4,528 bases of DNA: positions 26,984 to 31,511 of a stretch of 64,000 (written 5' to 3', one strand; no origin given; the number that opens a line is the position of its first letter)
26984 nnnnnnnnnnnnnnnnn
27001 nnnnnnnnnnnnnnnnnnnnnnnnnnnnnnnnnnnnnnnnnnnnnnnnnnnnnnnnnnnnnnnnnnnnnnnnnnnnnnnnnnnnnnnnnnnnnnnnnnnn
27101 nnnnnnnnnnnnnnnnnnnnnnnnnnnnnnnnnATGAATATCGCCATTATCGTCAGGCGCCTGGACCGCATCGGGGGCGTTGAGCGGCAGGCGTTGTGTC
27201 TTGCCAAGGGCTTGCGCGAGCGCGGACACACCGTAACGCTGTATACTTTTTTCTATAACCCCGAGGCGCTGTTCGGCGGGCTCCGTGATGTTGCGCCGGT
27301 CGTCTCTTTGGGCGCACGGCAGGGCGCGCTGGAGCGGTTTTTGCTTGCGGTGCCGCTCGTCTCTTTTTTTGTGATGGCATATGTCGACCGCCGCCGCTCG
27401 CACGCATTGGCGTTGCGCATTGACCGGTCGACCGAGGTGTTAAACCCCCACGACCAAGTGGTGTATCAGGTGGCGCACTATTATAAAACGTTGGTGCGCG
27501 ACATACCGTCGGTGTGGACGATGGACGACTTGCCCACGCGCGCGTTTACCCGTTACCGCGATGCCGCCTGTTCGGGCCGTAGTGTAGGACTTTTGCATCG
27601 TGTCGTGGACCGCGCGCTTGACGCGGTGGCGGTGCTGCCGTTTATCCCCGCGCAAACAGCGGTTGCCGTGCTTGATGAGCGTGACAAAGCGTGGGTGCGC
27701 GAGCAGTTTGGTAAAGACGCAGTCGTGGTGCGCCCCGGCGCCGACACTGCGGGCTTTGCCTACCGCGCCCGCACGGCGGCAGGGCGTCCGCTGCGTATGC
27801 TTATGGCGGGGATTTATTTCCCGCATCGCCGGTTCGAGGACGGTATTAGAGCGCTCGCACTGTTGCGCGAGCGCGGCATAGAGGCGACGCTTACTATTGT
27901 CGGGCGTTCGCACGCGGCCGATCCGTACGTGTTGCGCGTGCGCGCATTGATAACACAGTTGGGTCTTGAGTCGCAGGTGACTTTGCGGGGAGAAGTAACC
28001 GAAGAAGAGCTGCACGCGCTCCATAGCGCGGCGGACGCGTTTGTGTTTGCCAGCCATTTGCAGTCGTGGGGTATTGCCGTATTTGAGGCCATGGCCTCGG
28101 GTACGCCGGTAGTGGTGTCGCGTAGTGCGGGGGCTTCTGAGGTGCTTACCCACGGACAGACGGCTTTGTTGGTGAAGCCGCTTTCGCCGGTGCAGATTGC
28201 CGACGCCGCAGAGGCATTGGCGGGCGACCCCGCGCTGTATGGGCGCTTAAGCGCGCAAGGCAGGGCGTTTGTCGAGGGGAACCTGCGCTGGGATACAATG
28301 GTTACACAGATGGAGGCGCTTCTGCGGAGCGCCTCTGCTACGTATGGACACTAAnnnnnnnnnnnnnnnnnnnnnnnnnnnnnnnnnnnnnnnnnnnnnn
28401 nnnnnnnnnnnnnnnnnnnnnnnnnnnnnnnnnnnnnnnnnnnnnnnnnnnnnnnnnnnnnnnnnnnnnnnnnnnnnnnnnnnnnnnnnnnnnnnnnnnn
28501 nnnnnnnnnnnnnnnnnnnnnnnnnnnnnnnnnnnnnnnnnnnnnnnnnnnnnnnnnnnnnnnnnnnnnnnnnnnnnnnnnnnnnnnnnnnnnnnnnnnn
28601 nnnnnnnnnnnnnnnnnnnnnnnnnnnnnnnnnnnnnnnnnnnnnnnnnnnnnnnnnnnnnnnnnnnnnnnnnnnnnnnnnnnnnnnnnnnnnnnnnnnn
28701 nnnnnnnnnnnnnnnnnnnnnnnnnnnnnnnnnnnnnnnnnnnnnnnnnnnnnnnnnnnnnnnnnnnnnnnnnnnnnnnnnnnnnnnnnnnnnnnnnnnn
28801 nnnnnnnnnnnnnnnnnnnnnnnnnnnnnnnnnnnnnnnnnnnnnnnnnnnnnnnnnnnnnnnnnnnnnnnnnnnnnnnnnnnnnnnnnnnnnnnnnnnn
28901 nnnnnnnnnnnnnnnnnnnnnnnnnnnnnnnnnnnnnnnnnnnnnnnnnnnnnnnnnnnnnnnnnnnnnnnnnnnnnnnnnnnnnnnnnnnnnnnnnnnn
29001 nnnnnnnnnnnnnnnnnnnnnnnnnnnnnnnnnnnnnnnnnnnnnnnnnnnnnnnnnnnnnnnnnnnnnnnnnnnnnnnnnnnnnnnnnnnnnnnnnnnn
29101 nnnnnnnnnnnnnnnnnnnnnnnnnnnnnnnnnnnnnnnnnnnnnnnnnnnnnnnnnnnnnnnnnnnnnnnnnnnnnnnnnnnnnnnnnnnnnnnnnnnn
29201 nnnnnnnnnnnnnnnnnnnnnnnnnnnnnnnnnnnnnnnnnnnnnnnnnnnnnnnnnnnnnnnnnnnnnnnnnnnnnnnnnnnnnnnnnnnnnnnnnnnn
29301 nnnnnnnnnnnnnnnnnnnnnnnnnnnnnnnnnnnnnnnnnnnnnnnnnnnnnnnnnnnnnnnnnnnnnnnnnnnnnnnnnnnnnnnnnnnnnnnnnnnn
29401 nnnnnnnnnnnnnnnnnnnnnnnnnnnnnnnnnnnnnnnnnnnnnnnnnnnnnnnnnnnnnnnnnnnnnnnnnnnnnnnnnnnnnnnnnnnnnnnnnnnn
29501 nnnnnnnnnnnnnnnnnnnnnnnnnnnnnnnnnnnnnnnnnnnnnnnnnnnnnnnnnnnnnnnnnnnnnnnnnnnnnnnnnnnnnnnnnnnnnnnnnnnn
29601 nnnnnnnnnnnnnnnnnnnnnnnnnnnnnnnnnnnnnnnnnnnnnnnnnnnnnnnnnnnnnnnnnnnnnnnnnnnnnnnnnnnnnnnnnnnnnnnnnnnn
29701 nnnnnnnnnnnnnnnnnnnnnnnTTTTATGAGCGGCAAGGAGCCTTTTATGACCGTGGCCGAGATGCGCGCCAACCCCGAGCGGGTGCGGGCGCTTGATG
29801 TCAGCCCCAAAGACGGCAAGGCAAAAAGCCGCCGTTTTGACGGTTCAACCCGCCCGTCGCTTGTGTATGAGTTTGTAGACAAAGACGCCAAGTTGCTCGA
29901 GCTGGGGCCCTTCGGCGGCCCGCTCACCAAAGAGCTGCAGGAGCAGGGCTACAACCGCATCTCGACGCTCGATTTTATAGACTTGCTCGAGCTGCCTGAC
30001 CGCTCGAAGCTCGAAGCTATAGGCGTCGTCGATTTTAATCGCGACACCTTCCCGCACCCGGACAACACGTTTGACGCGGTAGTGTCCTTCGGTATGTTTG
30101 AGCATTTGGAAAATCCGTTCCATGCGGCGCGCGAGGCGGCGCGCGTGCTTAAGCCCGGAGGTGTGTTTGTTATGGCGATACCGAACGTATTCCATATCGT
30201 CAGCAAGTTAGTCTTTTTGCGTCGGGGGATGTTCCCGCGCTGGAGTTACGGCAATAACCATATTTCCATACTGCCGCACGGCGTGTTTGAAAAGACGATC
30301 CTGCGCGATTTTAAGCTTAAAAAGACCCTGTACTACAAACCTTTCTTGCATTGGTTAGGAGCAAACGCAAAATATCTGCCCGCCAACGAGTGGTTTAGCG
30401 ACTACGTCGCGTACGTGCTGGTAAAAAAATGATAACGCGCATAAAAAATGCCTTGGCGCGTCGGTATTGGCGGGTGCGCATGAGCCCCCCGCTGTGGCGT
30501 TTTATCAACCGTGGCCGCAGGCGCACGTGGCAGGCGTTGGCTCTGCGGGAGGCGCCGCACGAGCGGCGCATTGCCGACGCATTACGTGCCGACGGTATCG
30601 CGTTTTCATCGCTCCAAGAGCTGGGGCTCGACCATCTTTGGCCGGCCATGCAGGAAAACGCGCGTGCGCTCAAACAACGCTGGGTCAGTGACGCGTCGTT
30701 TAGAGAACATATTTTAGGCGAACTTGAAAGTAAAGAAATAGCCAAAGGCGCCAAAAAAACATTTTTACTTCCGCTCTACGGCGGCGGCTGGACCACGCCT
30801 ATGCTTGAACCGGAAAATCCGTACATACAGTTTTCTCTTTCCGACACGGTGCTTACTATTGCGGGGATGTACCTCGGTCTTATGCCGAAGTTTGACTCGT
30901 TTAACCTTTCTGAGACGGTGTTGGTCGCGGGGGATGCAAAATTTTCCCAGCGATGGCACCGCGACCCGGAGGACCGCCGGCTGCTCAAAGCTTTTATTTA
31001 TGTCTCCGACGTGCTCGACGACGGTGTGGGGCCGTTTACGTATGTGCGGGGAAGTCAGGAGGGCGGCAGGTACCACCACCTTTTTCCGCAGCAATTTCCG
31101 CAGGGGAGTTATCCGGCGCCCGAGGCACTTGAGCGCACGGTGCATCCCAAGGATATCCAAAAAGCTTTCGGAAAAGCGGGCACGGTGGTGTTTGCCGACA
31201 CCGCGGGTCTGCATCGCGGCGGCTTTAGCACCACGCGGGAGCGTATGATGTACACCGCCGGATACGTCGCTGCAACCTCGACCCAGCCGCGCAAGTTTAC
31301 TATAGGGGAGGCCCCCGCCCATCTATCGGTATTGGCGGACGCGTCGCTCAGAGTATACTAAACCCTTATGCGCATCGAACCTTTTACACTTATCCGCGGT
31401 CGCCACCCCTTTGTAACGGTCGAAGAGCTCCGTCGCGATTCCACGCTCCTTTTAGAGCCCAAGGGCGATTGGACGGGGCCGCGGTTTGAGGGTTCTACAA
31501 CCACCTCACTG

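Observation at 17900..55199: A 37 kb, almost entirely co-directional glycan assembly and decoration island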

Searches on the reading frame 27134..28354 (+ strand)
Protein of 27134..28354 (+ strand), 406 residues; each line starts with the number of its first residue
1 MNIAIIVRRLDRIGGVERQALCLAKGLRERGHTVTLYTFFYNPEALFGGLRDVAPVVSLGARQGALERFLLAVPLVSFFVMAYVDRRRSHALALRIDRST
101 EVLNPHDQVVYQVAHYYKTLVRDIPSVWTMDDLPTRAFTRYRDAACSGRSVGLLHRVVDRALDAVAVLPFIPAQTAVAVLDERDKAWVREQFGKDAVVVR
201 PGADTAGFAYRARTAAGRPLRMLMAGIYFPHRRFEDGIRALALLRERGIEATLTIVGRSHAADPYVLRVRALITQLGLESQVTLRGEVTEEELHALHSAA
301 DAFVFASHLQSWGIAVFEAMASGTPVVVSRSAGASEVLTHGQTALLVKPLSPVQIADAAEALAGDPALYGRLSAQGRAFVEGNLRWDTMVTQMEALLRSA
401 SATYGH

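Call 7: search_protein_families(library=pfam, proteins=[window:27134-28354:+], max_evalue=0.001)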
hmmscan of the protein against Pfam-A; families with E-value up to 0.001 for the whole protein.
window:27134-28354:+ (406 aa): 5 families
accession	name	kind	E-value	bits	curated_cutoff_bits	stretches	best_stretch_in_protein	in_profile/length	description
PF00534.26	Glycos_transf_1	-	6e-29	101.2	26.4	1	218-377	14-170/172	Glycosyl transferases group 1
PF13692.12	Glyco_trans_1_4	-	1.3e-24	87.6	27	1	230-364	13-141/142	Glycosyl transferases group 1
PF20706.3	GT4-conflict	-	1.4e-09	37.9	26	1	180-341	157-323/385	Family 4 Glycosyltransferase in conflict systems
PF13524.12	Glyco_trans_1_2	-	1.3e-08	35.4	25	1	252-394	16-143/144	Glycosyl transferase-like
PF13439.12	Glyco_transf_4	-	1.4e-05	25.6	28.5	1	13-68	1-38/170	Glycosyltransferase Family 4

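Call 93: search_protein_families(library=ncbifam, proteins=[window:27134-28354:+], max_evalue=0.00001)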
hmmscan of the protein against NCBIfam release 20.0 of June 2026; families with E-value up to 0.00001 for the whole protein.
window:27134-28354:+ (406 aa): 24 families
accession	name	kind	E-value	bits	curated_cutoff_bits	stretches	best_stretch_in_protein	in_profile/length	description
NF041876.1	EPS_EpsE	equivalog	8.5e-37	127.3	400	1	189-384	181-380/389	exopolysaccharide biosynthesis GT4 family glycosyltransferase EpsE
TIGR04047.1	MSMEG_0565_glyc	hypoth_equivalog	1.3e-21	77.1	259.85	1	20-388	18-362/373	MSMEG_0565 family glycosyltransferase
TIGR03449.1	mycothiol_MshA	equivalog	8.1e-20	71.1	462.5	1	237-400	238-403/406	D-inositol-3-phosphate glycosyltransferase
TIGR03088.1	stp2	hypoth_equivalog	6.1e-18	65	409.05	1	236-397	211-370/374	TIGR03088 family PEP-CTERM/XrtA system glycosyltransferase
TIGR03999.1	thiol_BshA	equivalog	7.5e-17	61.3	273.7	1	233-398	213-371/375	N-acetyl-alpha-D-glucosaminyl L-malate synthase BshA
NF038295.1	EPS_HpsP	equivalog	3.7e-15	55.8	550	1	218-393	207-380/388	hormogonium polysaccharide biosynthesis glycosyltransferase HpsP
TIGR02149.1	glgA_Coryne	subfamily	8.3e-15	54.8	302.4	1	284-395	268-385/391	glycogen synthase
TIGR04063.1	stp3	hypoth_equivalog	1.1e-14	54.1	442.05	1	225-396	219-391/397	TIGR04063 family PEP-CTERM/XrtA system glycosyltransferase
NF038255.1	exopoly_VpsD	equivalog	3.2e-14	52.6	300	1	181-329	165-312/381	VpsD family glycosyltransferase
NF053787.1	GlcN_PG_synth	equivalog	6.5e-14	51.5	480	1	281-394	242-353/361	N-acetylglucosaminyl phosphatidylglycerol synthase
NF041010.1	glycosy_Agl16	equivalog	6.9e-13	48.2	575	1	248-398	203-349/352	glycosylation protein Agl16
TIGR04005.1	wcaL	equivalog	5.7e-12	45.2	537.6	1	197-358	200-363/406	colanic acid biosynthesis glycosyltransferase WcaL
NF038229.1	Glyco4_Geo_Pelo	equivalog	5.8e-10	38.7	400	1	212-399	155-335/338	GPMC system family 4 glycosyltransferase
NF046085.1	XrtY_assoc_Gly1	equivalog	9.9e-10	37.8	400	1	244-384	231-368/387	XrtY-associated glycosyltransferase XYAG1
NF012028.0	PRK15484.1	subfamily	1.8e-09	37.2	618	1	265-398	244-376/380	lipopolysaccharide N-acetylglucosaminyltransferase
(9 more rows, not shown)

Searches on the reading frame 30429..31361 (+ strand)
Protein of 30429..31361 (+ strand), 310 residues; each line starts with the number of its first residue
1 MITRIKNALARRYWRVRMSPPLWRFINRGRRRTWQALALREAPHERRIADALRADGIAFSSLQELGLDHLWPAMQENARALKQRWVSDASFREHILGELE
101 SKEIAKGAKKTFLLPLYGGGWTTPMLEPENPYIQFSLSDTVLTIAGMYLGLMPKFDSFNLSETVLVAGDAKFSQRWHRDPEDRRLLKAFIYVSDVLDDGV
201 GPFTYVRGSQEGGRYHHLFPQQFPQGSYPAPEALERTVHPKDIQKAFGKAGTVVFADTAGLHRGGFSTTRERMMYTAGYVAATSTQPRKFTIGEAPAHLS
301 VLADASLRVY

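Call 7: search_protein_families(library=pfam, proteins=[window:30429-31361:+], max_evalue=0.001)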
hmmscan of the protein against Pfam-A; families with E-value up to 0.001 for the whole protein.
window:30429-31361:+ (310 aa): 0 families

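Call 17: search_protein_families(library=ncbifam, proteins=[window:30429-31361:+], max_evalue=0.01)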
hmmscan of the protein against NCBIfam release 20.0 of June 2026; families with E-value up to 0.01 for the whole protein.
window:30429-31361:+ (310 aa): 0 families

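Call 28: search_solved_structures(query=window:30429-31361:+, max_evalue=10)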
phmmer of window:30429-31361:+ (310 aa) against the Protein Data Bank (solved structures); distinct sequences matched with E-value up to 10: 0.

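Call 29: search_protein_families(library=pfam, proteins=[window:30429-31361:+], max_evalue=5)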
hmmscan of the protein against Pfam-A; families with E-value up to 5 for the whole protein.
window:30429-31361:+ (310 aa): 1 family
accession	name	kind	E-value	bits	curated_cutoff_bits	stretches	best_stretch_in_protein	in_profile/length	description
PF23296.1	DUF7079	-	0.056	14.3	27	1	42-86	18-62/110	Domain of unknown function (DUF7079)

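Call 60: search_protein_representatives(protein=window:30429-31361:+)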
Query: 310 residues. Proteins with E-value up to 0.001 (for the whole library): 2614; up to 1e-10: 817; up to 1e-30: 150. The best 150 are listed.
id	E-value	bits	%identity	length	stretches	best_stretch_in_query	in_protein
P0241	2.9e-87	309.2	53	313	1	8-294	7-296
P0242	7.5e-83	294.8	46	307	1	6-307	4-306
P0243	9.4e-63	228.7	43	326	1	4-294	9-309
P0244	3.8e-61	223.4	42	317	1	8-290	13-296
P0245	1.6e-60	221.4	44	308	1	10-294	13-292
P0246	5.5e-58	213.1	43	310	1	10-301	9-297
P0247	6.5e-58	212.8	40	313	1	13-297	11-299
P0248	2.6e-56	207.6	45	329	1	13-294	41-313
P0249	1.0e-55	205.6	40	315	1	6-291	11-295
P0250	1.1e-55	205.5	39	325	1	3-305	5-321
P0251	1.7e-51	191.8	44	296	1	5-292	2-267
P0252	3.2e-51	190.9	37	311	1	9-290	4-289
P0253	2.6e-50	187.9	35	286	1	5-290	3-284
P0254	1.2e-49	185.7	39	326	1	7-281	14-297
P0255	2.6e-49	184.6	39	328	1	8-290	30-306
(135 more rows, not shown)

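Call 63: search_solved_structures(query=A3, max_evalue=1)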
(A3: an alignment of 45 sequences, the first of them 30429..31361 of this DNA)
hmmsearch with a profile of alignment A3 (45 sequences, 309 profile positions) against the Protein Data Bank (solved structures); distinct sequences matched with E-value up to 1: 8.
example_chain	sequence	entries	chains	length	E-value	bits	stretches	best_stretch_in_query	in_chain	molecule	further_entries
4nao_A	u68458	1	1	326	0.063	15.7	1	45-210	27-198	Putative oxygenase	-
5nch_A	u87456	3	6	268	0.1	15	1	182-220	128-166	Leucine hydroxylase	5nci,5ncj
4xc9_A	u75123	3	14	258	0.11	15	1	184-210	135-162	oxidase/hydroxylase | Putative oxidase/hydroxylase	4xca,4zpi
4xcb_A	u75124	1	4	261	0.11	14.9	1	184-210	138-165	oxidase/hydroxylase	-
4mhr_A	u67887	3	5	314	0.17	14.3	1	187-283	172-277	Ectoine hydroxylase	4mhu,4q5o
7wq5_A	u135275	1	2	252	0.32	13.4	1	36-106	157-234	Ethylene-responsive transcription factor WRI1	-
9c9n_A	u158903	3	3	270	0.37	13.2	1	182-212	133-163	Fe/2-OG dependent dioxygenase MysH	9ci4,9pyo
9pze_A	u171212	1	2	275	0.39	13.2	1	182-212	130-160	Fe/2-OG dependent dioxygenase MysH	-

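Call 64: search_protein_families(library=pfam, alignment_id=A3, max_evalue=0.01)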
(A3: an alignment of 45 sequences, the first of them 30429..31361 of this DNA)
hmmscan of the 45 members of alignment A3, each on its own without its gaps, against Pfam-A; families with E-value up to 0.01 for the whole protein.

A. member 1, window:30429-31361:+ (310 aa): 0 families

B. families by the number of members that match (of 45 scanned): 2 families
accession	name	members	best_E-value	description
PF05721.19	PhyH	26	8.4e-09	Phytanoyl-CoA dioxygenase (PhyH)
PF17927.7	Ins134_P3_kin_N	1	0.0095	Inositol 1,3,4-trisphosphate 5/6-kinase pre-ATP-grasp domain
